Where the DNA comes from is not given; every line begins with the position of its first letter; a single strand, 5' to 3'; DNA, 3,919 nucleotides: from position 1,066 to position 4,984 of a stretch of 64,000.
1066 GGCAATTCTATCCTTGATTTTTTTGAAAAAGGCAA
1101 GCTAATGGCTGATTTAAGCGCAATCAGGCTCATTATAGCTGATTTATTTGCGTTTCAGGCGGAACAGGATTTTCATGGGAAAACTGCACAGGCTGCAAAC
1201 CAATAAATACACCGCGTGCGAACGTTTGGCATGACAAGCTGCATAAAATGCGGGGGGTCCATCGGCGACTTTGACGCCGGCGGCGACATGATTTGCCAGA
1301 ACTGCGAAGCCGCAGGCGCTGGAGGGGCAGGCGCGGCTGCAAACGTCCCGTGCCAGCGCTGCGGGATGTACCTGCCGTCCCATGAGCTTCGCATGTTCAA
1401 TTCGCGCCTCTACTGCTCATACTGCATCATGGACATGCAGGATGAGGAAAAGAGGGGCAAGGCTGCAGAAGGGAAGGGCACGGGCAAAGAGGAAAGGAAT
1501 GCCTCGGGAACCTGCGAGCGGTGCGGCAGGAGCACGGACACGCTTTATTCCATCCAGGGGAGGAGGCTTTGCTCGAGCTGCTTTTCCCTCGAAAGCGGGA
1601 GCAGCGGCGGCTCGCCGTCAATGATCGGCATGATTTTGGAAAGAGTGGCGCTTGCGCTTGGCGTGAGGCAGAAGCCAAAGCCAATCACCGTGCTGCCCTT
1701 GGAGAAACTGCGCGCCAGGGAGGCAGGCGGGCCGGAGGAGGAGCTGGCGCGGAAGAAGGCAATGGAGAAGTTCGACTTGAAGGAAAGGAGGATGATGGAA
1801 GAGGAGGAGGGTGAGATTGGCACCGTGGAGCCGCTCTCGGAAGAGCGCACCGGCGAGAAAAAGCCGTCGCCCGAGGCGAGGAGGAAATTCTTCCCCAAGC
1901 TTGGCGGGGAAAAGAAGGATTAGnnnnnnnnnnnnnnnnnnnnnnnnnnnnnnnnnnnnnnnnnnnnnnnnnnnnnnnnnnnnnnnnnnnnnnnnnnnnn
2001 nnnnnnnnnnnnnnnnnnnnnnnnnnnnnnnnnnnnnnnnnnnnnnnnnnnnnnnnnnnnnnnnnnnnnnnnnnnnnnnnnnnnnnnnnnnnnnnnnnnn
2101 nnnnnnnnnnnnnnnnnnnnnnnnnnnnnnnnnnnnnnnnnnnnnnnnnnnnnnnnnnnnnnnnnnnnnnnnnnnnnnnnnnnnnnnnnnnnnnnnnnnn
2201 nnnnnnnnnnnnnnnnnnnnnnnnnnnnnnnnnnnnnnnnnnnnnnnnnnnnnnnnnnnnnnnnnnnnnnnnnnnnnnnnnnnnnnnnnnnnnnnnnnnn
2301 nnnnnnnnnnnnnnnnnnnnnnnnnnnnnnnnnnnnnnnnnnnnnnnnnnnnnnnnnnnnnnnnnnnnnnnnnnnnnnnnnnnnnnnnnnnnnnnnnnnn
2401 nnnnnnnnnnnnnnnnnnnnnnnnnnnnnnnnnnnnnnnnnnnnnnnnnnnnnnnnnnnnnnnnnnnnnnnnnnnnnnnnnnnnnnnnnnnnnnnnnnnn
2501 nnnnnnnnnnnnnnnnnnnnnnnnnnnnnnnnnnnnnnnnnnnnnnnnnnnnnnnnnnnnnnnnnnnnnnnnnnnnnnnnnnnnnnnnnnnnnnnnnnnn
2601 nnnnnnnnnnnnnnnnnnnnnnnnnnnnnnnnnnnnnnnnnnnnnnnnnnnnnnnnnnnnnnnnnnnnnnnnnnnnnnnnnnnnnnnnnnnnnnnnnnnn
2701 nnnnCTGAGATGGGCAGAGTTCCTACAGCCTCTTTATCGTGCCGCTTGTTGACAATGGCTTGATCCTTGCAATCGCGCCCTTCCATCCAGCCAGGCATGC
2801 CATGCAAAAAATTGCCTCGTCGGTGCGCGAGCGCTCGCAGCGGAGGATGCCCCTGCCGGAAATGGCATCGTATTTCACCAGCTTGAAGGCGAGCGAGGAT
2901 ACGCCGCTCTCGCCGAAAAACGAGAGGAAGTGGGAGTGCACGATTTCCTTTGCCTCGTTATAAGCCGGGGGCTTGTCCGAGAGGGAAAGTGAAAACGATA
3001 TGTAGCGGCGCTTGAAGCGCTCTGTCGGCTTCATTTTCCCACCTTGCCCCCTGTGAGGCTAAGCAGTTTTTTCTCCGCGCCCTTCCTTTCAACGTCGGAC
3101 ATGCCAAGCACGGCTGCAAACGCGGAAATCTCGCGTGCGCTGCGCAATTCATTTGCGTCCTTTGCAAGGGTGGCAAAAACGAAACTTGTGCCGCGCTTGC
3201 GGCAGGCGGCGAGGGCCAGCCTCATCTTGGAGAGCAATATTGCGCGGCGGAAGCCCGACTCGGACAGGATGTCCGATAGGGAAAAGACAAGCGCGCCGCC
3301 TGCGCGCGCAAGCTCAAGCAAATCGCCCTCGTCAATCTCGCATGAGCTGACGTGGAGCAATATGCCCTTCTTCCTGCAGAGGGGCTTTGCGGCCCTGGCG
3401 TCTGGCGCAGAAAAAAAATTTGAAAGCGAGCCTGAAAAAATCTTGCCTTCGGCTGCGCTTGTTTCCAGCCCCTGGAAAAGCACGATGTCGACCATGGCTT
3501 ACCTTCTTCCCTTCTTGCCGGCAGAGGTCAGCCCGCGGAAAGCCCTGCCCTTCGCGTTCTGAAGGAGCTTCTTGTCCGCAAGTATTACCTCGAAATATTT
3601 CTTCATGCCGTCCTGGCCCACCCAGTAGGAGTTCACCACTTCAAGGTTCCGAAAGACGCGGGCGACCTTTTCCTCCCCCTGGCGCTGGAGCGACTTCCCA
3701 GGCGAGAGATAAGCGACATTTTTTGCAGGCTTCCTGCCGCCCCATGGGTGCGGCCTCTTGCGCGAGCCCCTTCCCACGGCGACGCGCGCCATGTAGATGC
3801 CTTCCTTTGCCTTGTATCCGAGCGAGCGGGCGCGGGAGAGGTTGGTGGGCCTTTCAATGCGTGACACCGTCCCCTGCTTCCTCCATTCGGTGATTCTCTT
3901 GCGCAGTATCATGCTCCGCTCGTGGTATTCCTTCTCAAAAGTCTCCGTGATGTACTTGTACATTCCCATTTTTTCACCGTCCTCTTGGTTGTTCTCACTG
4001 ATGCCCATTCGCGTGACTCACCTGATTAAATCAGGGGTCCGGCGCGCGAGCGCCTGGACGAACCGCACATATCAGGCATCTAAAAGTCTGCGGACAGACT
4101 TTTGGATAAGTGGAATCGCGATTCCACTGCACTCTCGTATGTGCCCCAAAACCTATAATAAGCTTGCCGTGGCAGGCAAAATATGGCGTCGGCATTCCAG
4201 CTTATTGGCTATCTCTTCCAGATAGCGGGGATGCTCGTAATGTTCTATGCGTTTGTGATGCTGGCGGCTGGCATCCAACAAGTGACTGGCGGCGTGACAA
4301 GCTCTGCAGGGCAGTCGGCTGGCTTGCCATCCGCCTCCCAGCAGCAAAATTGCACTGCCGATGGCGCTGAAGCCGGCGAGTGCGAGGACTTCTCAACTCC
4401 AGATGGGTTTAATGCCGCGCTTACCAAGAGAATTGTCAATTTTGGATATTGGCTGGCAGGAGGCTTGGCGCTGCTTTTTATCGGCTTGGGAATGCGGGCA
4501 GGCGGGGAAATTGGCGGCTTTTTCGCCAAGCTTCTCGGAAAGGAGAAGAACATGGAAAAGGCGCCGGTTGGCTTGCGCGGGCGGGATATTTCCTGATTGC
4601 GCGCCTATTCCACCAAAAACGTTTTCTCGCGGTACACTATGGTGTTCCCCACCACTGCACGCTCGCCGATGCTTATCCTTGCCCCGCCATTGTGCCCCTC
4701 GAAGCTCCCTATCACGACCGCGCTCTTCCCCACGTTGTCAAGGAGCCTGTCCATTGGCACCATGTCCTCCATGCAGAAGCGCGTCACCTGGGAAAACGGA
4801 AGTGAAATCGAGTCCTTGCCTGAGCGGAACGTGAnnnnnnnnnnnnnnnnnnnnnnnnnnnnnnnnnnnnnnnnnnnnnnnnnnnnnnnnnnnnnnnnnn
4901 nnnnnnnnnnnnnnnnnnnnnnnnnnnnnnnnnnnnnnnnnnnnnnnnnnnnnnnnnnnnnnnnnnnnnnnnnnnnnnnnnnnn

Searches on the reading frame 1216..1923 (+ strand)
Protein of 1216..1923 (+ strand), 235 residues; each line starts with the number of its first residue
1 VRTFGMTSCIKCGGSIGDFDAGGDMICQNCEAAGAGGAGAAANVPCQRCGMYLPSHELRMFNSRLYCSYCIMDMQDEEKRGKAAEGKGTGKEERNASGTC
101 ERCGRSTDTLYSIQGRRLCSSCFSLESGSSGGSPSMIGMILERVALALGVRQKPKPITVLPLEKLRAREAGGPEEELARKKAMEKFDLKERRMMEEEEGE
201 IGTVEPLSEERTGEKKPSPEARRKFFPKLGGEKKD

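Call 71: search_protein_families(library=pfam, proteins=[window:1216-1923:+])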
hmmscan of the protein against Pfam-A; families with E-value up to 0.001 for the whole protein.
window:1216-1923:+ (235 aa): 1 family
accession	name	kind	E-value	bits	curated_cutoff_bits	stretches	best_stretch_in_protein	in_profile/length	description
PF24458.1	DUF7573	-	0.00013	22.3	30.2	0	97-122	11-36/39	Domain of unknown function (DUF7573)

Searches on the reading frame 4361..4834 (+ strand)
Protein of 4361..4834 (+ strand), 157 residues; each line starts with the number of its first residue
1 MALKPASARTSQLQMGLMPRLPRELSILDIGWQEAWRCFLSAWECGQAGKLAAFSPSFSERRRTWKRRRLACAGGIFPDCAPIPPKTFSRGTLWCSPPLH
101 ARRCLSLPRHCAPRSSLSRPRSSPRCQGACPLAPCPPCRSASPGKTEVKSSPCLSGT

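Call 91: find_encoding_contigs(protein=window:4361-4834:+, flank=10000, max_places=3)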
Protein window:4361-4834:+ (157 aa): no gene with exactly this product is on record in the collection.
